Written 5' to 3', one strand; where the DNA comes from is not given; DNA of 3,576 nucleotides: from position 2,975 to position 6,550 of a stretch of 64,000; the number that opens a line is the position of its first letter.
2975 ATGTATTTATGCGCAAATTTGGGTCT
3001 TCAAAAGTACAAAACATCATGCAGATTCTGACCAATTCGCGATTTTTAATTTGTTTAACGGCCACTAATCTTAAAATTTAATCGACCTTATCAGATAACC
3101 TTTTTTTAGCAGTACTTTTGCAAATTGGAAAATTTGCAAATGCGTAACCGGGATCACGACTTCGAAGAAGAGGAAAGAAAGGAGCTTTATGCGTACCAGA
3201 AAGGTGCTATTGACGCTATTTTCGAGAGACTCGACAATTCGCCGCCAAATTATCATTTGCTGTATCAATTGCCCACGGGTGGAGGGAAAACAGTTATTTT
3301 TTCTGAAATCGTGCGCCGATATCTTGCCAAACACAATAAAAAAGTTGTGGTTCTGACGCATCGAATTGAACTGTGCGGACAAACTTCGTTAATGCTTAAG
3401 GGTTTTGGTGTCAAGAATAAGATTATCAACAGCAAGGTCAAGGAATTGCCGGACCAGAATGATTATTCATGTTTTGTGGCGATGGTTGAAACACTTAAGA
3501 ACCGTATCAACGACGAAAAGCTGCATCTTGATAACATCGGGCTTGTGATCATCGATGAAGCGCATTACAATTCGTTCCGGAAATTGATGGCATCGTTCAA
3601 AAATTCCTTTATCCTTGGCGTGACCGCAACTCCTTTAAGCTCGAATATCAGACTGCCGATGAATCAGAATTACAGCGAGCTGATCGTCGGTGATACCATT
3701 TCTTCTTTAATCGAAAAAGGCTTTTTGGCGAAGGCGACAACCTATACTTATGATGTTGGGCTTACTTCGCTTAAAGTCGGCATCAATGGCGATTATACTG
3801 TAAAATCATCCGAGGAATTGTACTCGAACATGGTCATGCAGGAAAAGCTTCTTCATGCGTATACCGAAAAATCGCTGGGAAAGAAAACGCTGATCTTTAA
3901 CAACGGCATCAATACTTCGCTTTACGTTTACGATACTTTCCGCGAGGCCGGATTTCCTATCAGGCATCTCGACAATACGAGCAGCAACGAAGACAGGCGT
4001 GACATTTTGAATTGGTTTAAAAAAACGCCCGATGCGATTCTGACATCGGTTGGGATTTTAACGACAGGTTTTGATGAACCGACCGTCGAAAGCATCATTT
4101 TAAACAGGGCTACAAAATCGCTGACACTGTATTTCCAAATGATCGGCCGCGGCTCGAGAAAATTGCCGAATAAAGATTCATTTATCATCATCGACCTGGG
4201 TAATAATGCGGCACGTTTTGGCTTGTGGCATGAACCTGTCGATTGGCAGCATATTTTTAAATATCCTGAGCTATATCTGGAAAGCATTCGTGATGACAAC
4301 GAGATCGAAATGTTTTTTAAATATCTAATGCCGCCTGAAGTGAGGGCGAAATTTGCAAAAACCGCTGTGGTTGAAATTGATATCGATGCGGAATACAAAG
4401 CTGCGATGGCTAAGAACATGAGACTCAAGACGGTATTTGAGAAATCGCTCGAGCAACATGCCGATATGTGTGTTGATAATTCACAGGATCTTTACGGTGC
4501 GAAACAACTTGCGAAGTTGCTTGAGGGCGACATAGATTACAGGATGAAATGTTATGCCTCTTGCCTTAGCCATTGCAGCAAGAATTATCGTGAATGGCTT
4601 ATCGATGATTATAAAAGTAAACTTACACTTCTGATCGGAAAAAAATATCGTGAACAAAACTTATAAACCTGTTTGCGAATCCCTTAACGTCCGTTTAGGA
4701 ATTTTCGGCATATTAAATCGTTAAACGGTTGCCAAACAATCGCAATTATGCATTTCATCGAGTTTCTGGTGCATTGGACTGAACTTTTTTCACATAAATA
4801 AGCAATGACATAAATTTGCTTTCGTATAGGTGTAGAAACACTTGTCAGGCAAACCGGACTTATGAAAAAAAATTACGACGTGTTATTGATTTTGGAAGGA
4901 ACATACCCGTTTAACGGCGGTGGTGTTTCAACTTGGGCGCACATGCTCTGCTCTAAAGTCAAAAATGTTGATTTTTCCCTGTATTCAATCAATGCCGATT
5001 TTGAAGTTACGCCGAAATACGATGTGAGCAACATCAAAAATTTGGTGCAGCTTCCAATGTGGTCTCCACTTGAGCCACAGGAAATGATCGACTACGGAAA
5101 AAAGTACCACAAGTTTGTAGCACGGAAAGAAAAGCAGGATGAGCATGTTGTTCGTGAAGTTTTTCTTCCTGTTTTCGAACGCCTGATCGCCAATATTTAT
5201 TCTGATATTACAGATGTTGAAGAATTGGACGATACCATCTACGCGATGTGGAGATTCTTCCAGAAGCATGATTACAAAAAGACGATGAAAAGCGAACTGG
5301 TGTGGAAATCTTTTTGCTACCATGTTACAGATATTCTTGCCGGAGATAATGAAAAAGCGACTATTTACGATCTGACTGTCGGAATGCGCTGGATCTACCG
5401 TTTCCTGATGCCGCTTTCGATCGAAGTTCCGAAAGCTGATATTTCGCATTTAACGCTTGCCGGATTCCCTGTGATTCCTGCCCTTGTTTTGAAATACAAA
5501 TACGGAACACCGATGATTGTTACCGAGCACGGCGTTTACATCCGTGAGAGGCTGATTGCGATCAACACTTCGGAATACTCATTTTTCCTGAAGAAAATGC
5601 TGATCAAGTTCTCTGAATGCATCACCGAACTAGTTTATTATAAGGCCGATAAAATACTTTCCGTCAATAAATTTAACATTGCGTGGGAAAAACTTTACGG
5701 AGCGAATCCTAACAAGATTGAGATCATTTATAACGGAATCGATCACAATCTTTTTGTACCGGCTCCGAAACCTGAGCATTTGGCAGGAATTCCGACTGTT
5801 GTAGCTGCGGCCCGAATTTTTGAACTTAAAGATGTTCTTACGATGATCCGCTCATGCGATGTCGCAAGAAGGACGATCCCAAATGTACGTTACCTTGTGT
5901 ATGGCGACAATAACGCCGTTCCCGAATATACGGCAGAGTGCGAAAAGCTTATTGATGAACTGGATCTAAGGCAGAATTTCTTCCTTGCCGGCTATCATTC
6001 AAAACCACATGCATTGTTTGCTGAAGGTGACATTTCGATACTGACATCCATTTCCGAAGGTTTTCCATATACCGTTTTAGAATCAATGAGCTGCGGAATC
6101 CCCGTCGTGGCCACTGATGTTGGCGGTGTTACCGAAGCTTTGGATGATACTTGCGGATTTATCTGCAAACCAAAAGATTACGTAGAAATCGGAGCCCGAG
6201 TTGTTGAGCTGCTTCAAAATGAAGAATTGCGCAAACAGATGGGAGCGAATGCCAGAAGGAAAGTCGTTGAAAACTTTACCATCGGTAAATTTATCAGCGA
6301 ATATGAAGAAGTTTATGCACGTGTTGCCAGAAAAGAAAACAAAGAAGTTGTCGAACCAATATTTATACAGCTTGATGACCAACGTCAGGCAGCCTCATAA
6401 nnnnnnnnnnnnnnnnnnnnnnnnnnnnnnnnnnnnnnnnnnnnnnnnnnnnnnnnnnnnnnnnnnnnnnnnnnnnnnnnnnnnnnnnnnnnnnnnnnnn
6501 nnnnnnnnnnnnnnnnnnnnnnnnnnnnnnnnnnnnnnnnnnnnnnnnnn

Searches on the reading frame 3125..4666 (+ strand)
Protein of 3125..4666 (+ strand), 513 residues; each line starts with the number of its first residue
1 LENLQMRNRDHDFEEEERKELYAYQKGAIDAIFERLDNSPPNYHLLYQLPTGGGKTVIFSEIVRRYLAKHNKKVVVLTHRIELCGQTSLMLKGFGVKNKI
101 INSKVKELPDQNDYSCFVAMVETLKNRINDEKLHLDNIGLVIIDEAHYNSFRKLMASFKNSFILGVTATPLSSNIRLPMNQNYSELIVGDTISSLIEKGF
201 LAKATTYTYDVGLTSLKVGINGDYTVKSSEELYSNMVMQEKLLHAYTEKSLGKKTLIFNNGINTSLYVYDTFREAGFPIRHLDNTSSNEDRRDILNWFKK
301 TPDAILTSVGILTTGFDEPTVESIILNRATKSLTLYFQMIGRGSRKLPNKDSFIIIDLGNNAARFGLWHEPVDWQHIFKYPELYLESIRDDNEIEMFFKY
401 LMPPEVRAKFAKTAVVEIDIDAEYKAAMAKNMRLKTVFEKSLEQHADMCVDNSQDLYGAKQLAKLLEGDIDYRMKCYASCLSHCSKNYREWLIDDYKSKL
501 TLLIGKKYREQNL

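Call 8: search_protein_families(library=pfam, proteins=[window:3125-4666:+], max_evalue=0.01)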
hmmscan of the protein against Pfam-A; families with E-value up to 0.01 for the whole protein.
window:3125-4666:+ (513 aa): 4 families
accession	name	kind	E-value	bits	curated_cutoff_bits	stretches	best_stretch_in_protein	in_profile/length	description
PF04851.21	ResIII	-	4.5e-26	92.1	22.5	1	19-170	2-162/164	Type III restriction enzyme, res subunit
PF00271.37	Helicase_C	-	9.5e-13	48.8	23.5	1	242-345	6-108/110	Helicase conserved C-terminal domain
PF00270.35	DEAD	-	1.7e-11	44.5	26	1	24-171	3-161/167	DEAD/DEAH box helicase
PF18766.7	SWI2_SNF2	-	5.5e-10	39.7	26.7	1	27-177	4-162/221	SWI2/SNF2 ATPase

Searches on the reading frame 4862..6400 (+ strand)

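Call 8: search_protein_families(library=pfam, proteins=[window:4862-6400:+], max_evalue=0.01)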
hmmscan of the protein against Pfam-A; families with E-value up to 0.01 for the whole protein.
window:4862-6400:+ (512 aa): 6 families
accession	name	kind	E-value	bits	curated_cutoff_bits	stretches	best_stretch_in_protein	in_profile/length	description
PF11997.14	DUF3492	-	6.5e-56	190.5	23.3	1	6-283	2-267/268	Domain of unknown function (DUF3492)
PF00534.26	Glycos_transf_1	-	4.1e-29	101.8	26.4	1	311-466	16-171/172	Glycosyl transferases group 1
PF13692.12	Glyco_trans_1_4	-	2.5e-23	83.4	27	1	311-453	2-142/142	Glycosyl transferases group 1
PF13439.12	Glyco_transf_4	-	1.2e-09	38.8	28.5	1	185-296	66-169/170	Glycosyltransferase Family 4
PF20706.3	GT4-conflict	-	2.9e-06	26.9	26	1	302-455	190-341/385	Family 4 Glycosyltransferase in conflict systems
PF13524.12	Glyco_trans_1_2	-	3.1e-06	27.6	25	1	384-476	42-137/144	Glycosyl transferase-like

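Call 65: search_protein_families(library=ncbifam, proteins=[window:4862-6400:+], max_evalue=0.001)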
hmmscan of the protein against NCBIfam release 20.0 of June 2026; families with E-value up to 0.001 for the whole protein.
window:4862-6400:+ (512 aa): 33 families (the best 25 are shown)
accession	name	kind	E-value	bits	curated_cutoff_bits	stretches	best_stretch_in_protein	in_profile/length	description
NF038011.1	PelF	equivalog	6.1e-47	160.8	100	1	6-485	1-489/489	GT4 family glycosyltransferase PelF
TIGR03088.1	stp2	hypoth_equivalog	4.6e-31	108.2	409.05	1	281-487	157-372/374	TIGR03088 family PEP-CTERM/XrtA system glycosyltransferase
TIGR03999.1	thiol_BshA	equivalog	2.7e-27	95.7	273.7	1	283-489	166-374/375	N-acetyl-alpha-D-glucosaminyl L-malate synthase BshA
NF041876.1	EPS_EpsE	equivalog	1e-23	84.3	400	1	276-474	178-382/389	exopolysaccharide biosynthesis GT4 family glycosyltransferase EpsE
NF047880.1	glyco_SdgA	exception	4.5e-19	68.4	800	1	313-483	318-485/488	serine-aspartate repeat adhesin O-glycosyltransferase SdgA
TIGR02149.1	glgA_Coryne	subfamily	8.1e-18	64.7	302.4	1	258-488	141-390/391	glycogen synthase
TIGR04157.1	glyco_rSAM_CFB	subfamily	1.2e-17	64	400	1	255-485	163-406/406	TIGR04157 family glycosyltransferase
NF053787.1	GlcN_PG_synth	equivalog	6.6e-16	58.1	480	1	385-488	258-359/361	N-acetylglucosaminyl phosphatidylglycerol synthase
NF050063.1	ProtGlycPglJ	equivalog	3.2e-15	56.2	500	1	234-470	115-349/363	N-acetylgalactosamine-N,N'-diacetylbacillosaminyl-diphospho-undecaprenol 4-alpha-N-acetylgalactosaminyltransferase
TIGR03449.1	mycothiol_MshA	equivalog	4.9e-15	55.3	462.5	1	277-488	181-403/406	D-inositol-3-phosphate glycosyltransferase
TIGR04047.1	MSMEG_0565_glyc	hypoth_equivalog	5.6e-15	55.3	259.85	1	285-481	160-367/373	MSMEG_0565 family glycosyltransferase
NF047684.1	TeichurnBiosyTuaC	equivalog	3.7e-14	52.5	550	1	364-489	263-390/391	teichuronic acid biosynthesis protein TuaC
NF041139.1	TreT_Thcocales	equivalog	6.4e-14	51.6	775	1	311-486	230-410/412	trehalose synthase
NF038229.1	Glyco4_Geo_Pelo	equivalog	2.1e-13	50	400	1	284-489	133-337/338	GPMC system family 4 glycosyltransferase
NF007396.0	PRK09922.1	equivalog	7.6e-13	48.1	385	1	280-458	154-331/361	lipopolysaccharide 1,6-galactosyltransferase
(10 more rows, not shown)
